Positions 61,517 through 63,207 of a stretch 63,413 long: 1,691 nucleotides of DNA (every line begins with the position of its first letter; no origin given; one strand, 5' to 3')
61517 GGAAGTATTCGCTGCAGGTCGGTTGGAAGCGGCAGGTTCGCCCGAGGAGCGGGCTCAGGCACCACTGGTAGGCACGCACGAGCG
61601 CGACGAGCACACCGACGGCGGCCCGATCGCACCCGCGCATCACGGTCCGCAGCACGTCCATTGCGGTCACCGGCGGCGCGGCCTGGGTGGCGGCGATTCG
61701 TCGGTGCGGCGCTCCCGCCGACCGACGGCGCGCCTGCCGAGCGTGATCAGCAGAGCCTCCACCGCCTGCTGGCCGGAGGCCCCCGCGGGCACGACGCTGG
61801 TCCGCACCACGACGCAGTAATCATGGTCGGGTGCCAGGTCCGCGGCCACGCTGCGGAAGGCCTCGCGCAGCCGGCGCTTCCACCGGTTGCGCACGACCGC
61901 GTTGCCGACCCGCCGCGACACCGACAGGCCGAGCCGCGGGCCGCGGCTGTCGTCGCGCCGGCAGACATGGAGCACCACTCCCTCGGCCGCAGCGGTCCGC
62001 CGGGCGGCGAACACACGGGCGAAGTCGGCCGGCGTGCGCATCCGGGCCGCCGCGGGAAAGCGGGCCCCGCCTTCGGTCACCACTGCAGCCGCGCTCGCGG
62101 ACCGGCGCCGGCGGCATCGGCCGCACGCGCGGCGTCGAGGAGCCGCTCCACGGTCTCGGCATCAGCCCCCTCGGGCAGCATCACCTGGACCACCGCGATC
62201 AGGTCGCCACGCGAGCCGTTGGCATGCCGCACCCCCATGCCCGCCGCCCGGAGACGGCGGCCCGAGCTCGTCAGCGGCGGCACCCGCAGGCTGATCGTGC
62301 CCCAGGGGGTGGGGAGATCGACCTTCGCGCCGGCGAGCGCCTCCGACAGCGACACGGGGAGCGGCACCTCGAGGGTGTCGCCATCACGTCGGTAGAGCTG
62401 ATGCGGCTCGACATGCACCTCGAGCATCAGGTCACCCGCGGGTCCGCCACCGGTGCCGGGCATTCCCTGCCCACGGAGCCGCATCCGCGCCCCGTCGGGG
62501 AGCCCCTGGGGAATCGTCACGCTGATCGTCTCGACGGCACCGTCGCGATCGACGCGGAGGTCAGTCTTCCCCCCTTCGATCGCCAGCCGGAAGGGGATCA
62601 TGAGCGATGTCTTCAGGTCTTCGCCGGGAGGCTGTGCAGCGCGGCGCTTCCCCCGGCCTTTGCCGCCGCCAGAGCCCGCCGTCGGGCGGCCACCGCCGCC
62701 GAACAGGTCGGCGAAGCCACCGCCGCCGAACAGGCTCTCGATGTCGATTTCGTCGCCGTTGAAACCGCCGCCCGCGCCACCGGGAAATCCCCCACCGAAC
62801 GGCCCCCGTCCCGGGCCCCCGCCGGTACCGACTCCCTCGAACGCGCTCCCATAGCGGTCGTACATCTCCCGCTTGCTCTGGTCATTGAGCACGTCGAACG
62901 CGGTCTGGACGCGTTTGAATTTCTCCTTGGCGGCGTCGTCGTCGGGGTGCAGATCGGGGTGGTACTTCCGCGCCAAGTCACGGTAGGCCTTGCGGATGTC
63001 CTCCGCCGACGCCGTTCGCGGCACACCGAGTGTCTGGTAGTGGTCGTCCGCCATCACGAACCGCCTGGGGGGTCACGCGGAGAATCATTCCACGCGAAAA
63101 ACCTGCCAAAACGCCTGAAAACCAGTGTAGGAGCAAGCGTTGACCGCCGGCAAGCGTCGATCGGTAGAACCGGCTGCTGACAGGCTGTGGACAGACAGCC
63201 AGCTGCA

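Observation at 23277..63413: Interspersed ~125-bp repeat built from five consecutive hairpins, with stems kept by compensatory changes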

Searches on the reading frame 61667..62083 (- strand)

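Call 13: search_protein_families(library=pfam, proteins=[window:61667-62083:-])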
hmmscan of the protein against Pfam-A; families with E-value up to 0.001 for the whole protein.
window:61667-62083:- (138 aa): 1 family
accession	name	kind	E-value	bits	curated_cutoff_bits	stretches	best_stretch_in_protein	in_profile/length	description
PF00825.24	Ribonuclease_P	-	9.9e-26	90.4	22.3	1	9-99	1-91/109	Ribonuclease P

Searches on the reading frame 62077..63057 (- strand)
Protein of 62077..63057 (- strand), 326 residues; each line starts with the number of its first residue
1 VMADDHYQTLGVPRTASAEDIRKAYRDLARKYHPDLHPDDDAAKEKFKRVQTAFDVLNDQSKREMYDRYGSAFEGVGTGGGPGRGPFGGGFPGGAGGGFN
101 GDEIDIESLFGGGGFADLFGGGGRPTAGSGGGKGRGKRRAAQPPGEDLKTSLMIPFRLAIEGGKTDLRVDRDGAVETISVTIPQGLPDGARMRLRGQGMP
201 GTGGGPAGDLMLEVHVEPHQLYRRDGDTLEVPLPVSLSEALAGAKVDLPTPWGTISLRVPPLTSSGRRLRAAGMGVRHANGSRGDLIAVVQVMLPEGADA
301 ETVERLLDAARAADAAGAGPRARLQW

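Call 13: search_protein_families(library=pfam, proteins=[window:62077-63057:-])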
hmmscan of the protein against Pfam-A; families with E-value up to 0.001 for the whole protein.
window:62077-63057:- (326 aa): 2 families
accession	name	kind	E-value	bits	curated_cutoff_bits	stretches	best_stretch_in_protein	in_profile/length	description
PF01556.23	DnaJ_C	-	4.5e-37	127.9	26.6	1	149-295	2-152/152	DnaJ C terminal domain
PF00226.36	DnaJ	-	2e-24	85.9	27.8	1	5-67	1-63/63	DnaJ domain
